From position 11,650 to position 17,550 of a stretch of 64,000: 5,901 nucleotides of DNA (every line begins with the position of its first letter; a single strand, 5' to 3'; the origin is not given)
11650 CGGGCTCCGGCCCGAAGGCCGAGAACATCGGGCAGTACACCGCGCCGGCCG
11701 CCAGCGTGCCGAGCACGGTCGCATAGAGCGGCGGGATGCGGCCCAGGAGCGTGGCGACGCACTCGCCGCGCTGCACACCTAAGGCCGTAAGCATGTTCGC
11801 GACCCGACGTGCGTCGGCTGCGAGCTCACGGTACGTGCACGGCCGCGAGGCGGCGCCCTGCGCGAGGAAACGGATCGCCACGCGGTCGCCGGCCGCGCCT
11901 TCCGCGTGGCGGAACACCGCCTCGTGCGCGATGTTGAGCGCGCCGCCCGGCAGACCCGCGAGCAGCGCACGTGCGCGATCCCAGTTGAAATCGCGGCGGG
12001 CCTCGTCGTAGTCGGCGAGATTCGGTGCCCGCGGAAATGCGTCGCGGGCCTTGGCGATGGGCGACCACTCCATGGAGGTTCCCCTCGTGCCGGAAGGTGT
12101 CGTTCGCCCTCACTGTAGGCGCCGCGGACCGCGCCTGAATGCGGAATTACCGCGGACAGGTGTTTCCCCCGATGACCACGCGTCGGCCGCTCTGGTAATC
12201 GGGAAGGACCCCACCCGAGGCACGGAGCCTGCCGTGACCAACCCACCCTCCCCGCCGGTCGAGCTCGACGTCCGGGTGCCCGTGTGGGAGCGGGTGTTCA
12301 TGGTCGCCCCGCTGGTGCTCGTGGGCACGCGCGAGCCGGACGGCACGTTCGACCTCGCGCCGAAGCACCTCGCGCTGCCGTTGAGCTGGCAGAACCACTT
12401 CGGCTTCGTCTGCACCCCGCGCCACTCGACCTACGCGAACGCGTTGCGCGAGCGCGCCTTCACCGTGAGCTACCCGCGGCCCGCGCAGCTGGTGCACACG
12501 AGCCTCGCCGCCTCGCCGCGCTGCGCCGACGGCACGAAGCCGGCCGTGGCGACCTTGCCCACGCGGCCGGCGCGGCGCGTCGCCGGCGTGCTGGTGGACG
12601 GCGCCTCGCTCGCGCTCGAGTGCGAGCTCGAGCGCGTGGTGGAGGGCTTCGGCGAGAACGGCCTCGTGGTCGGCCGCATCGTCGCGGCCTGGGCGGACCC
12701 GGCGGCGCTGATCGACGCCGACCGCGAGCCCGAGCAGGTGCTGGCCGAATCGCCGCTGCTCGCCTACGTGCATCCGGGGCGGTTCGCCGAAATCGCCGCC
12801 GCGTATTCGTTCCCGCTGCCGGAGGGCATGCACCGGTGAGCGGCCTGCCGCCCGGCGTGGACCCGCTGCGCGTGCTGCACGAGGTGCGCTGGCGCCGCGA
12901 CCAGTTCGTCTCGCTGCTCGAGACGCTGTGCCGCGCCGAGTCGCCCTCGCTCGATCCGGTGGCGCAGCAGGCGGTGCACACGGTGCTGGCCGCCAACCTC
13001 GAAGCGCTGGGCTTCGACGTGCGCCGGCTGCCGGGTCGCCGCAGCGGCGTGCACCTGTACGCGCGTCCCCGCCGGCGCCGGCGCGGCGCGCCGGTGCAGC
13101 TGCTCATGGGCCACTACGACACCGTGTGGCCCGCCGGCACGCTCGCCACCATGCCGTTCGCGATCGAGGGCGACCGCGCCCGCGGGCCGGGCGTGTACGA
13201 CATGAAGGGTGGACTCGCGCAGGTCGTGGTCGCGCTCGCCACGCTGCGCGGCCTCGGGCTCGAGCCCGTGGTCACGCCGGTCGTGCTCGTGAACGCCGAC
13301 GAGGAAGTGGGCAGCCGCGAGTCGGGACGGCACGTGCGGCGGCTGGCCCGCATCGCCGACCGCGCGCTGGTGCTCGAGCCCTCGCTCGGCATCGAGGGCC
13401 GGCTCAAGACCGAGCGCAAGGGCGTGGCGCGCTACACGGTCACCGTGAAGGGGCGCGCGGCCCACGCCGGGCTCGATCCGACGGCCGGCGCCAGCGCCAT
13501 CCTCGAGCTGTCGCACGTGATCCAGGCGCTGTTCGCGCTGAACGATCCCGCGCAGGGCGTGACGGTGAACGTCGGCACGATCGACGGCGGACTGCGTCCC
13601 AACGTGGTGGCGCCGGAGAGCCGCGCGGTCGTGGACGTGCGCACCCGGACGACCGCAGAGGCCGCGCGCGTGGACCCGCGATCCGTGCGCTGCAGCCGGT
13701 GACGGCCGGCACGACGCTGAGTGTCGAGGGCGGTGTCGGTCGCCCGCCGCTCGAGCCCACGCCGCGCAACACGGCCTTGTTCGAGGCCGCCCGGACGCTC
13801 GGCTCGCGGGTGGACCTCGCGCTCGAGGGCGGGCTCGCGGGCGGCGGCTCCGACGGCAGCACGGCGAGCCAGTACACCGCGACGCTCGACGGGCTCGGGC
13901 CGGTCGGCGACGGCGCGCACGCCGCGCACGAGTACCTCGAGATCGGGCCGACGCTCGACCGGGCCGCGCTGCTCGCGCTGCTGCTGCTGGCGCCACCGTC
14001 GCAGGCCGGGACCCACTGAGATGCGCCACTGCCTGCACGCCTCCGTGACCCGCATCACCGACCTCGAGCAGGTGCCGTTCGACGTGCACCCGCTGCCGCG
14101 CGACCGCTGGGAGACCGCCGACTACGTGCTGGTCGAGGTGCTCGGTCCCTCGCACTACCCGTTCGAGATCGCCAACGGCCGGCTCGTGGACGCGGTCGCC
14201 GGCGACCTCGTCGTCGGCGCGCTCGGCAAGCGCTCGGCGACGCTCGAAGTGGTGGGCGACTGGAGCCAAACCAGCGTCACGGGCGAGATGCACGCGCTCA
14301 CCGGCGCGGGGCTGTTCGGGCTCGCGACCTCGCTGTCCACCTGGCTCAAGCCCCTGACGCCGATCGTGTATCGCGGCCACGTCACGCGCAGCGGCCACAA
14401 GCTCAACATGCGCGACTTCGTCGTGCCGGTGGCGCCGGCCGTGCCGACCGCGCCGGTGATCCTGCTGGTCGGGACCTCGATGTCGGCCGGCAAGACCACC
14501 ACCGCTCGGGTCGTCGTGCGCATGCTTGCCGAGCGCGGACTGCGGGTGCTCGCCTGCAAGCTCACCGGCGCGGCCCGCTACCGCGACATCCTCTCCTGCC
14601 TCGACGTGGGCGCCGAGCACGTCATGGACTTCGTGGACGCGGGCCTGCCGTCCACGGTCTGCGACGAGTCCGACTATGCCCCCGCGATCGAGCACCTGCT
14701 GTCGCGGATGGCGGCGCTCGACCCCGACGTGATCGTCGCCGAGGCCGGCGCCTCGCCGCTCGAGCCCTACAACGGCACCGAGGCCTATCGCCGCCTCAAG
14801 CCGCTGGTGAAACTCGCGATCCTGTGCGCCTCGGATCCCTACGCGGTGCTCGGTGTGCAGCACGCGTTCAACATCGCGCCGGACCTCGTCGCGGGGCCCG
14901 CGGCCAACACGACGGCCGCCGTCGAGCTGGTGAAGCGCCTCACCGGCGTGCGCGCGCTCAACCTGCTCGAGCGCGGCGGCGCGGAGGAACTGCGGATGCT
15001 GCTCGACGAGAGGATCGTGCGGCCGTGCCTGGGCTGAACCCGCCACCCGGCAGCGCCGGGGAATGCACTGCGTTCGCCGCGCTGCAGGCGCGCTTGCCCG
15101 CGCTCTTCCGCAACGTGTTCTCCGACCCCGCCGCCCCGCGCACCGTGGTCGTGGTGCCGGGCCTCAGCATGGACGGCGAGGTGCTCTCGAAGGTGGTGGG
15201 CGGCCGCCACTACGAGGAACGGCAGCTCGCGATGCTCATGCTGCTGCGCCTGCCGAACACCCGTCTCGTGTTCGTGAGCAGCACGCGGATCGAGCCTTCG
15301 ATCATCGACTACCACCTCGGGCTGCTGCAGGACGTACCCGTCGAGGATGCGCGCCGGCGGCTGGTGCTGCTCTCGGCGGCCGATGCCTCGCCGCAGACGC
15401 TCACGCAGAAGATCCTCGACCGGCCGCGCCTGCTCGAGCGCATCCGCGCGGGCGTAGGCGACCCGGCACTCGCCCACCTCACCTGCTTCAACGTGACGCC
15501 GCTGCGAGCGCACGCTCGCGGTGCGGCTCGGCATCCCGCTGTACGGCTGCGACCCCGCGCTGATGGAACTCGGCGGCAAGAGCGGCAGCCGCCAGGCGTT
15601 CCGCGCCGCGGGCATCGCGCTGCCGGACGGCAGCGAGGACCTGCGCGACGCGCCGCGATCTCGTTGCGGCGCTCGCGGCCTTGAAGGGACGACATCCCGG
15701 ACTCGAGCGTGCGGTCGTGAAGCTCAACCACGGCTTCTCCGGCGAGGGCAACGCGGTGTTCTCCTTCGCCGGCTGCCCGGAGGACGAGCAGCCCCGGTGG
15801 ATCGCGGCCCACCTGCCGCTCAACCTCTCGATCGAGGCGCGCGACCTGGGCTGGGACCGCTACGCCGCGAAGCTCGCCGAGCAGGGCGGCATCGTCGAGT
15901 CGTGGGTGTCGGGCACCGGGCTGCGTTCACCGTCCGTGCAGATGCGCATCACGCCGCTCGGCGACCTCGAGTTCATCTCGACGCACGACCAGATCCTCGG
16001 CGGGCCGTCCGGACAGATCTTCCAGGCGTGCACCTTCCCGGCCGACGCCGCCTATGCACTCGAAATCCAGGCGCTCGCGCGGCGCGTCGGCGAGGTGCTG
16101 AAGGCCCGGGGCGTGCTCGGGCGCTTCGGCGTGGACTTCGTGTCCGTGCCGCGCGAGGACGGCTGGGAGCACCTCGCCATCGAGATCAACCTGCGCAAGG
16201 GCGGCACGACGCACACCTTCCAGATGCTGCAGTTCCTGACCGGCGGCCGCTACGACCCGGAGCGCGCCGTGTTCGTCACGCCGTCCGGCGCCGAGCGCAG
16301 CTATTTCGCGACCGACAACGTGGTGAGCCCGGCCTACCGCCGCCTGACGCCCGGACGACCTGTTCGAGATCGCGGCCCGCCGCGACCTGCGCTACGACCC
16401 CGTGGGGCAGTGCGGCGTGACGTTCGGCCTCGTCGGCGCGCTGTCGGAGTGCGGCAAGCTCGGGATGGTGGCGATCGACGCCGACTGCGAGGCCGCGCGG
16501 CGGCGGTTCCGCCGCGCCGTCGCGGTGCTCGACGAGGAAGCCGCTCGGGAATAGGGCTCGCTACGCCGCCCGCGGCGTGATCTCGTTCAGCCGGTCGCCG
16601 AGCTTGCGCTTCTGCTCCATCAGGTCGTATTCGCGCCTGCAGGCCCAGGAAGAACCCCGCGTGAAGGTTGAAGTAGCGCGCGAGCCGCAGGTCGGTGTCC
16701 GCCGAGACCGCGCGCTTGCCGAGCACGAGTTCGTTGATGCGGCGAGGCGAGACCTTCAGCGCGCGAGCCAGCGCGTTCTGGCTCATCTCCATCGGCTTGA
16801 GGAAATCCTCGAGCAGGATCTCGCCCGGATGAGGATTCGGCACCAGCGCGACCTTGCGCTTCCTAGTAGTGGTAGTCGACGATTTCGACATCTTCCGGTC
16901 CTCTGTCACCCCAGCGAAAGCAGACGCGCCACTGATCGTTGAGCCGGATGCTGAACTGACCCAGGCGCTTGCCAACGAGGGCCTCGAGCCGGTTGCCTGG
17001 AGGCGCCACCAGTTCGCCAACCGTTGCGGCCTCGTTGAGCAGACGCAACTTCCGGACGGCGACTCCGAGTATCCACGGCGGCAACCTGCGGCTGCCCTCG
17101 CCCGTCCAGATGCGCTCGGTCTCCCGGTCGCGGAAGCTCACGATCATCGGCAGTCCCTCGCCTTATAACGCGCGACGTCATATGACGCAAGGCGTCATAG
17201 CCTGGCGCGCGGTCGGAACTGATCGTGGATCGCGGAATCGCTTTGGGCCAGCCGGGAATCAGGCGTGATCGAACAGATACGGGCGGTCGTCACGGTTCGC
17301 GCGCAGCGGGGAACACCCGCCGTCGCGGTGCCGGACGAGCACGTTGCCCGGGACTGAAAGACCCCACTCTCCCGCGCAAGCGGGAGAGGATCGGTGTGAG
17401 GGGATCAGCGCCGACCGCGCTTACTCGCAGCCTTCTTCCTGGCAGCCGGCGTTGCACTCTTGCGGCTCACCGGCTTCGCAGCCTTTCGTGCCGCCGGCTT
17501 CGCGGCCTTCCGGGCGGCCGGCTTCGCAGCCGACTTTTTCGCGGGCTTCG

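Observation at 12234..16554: Divergent four-gene operon: flavin-reductase-like, M20 peptidase, DUF1611-like P-loop protein, PGM1-like ATP-grasp ligase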

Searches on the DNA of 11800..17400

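Call 53: search_rna_families(source=window, start=11800, end=17400, threshold=evalue, max_evalue=1)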
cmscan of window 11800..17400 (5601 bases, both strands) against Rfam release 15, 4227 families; matches with E-value up to 1: 1.
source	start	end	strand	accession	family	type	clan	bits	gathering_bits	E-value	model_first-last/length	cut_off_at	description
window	14676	14747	+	RF00467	RSV_PBS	Cis-reg;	-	22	47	0.71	1-75/75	no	Rous sarcoma virus (RSV) primer binding site (PBS)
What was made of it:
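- Tried and rejected: Rfam scan of 11800-17400 at E of 1 or less: only a chance viral hit (call 53).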

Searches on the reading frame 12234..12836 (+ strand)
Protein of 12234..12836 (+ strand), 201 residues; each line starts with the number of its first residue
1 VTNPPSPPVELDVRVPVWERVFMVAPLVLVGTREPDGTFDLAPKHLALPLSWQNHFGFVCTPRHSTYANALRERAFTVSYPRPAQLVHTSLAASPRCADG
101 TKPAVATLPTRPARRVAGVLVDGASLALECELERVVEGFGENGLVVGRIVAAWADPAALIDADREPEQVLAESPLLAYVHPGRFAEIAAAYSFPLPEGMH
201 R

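Call 7: search_protein_families(library=pfam, max_evalue=0.01, proteins=[window:12234-12836:+])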
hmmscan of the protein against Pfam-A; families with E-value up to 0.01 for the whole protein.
seq(201 aa): 1 family
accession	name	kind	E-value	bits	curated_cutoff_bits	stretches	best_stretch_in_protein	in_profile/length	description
PF01613.24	Flavin_Reduct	-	1.1e-14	55.3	27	1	24-164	5-147/153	Flavin reductase like domain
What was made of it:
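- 12234..12839 (+): Trio gene 1: a flavin-reductase-like split-barrel FMN-binding protein, 201 aa, intact. PF01613 at 55.3 bits against a cut-off of 27 (call 7).
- On Flavin reductase-like domain (PF01613): 55.3 bits against 27 (call 7).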

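Call 8: search_protein_families(library=ncbifam, max_evalue=0.01, proteins=[window:12234-12836:+])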
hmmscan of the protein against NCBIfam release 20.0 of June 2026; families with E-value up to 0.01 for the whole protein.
seq(201 aa): 0 families
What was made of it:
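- On DgcN, D-glutamate N-acetyltransferase: There is no NCBIfam hit other than MobB at E 0.003 (call 8).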

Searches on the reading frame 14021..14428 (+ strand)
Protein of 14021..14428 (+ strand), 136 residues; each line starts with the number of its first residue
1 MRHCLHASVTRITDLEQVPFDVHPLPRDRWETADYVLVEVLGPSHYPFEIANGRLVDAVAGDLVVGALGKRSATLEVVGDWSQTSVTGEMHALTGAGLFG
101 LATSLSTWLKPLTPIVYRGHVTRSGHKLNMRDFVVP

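Call 49: predict_structure(alignment_id=A2)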
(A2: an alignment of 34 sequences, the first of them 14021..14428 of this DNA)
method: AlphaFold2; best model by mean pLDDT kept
length: 136 residues; sequences in the alignment: 34
mean_pLDDT: 94.7   pTM: 0.89
mean pLDDT of the five models: 94.7, 94.3, 94.2, 92.7, 92.5
residues with pLDDT >= 90: 127; 70-90: 7; 50-70: 2; < 50: 0
segments of 3 or more residues with pLDDT < 50: none
pLDDT, mean of each block of 10 residues (from residue 1): 88 94 97 98 95 95 98 90 97 97 93 98 97 88
secondary structure, 60 per line:
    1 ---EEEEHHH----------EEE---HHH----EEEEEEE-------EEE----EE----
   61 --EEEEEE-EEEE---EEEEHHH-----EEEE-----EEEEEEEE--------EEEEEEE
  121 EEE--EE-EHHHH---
elements in order: E4-7 E21-23 E34-40 E48-50 E63-68 E70-73 E77-80 E89-92 E98-105 E114-123 H130-133

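Call 51: fold_search(model_id=the predicted structure, library=pdb)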
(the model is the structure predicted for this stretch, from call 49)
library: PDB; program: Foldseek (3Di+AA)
matches with E <= 10: 286; with E <= 0.001: 0
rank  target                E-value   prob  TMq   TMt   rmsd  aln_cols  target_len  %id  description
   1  9hcg_V                4.1e-01  0.04  0.17  0.13  17.7       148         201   18  Mouse mitoribosome large subunit assembly intermediate bound to NSUN4, METRF4, MRM2, GTPBP7 and MALSU1-L0R8F8-mt-ACP c (released 2025-06-18)
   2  6zm5_V                5.1e-01  0.03  0.16  0.12  18.6       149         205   15  Human mitochondrial ribosome in complex with OXA1L, mRNA, A/A tRNA, P/P tRNA and nascent polypeptide (released 2021-01-13)
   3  5xxu_X                5.8e-01  0.05  0.14  0.14  12.8        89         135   10  Small subunit of Toxoplasma gondii ribosome (released 2017-08-30)
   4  7qix_M                5.8e-01  0.05  0.13  0.13  12.8        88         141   12  Specific features and methylation sites of a plant ribosome. 40S body ribosomal subunit. (released 2022-06-15)
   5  6xsz_A                6.1e-01  0.03  0.16  0.06  17.1       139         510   11  The structure of the M60 catalytic domain from Clostridium perfringens ZmpC (released 2021-02-03)
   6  8ouw_A                7.7e-01  0.25  0.21  0.15   7.9        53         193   19  Cryo-EM structure of CMG helicase bound to TIM-1/TIPN-1 and homodimeric DNSN-1 on fork DNA (Caenorhabditis elegans) (released 2023-08-16)
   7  9bh5_AX               8.1e-01  0.04  0.13  0.13  12.8        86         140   14  High-resolution C. elegans 80S ribosome structure - class 1 (released 2024-09-04)
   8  9i05_Xe               9.1e-01  0.03  0.18  0.13  20.4       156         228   15  Cryo-EM structure of the large subunit of the mitochondrial ribosome from Toxoplasma gondii (released 2025-06-11)
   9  8q6o_G                9.7e-01  0.14  0.22  0.16  11.9        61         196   15  X. laevis CMG dimer bound to dimeric DONSON - without ATPase (released 2023-10-18)
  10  8ova_AS               1.0e+00  0.03  0.13  0.13  13.3        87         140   10  CRYO-EM STRUCTURE OF TRYPANOSOMA BRUCEI PROCYCLIC FORM 80S RIBOSOME : PARENTAL STRAIN (released 2023-11-29)
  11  4kzx_X                1.1e+00  0.02  0.13  0.12  13.4        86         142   14  Rabbit 40S ribosomal subunit in complex with eIF1. (released 2013-07-24)
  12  6woo_XX               1.2e+00  0.03  0.13  0.13  13.2        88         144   11  CryoEM structure of yeast 80S ribosome with Met-tRNAiMet, eIF5B, and GDP (released 2020-09-23)
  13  2iag_B                1.2e+00  0.16  0.18  0.06   3.9        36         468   22  Crystal structure of human prostacyclin synthase (released 2006-10-10)
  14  3m1u_B                1.2e+00  0.03  0.16  0.07  13.6       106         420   13  Crystal structure of a Putative gamma-D-glutamyl-L-diamino acid endopeptidase (DVU_0896) from DESULFOVIBRIO VULGARIS H (released 2010-04-07)
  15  7ydi_H                1.4e+00  0.01  0.10  0.07  18.1       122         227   10  SARS-CoV-2 Spike (6P) in complex with 3 R1-32 Fabs and 3 ACE2, focused refinement of RBD region (released 2022-08-24)
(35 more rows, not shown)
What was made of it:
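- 14021..15037 (+): Trio gene 3: a 338-aa two-domain protein, intact. It has an all-beta N-domain (residues 1-125) with no known fold relative, and a SIMIBI-class P-loop NTPase domain (residues 146-338). The Walker A motif is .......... and the Walker B motif is VAEAG. The N-domain modelled alone has pLDDT 94.7 and its best PDB E-value is 0.41 (calls 49 and 51).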
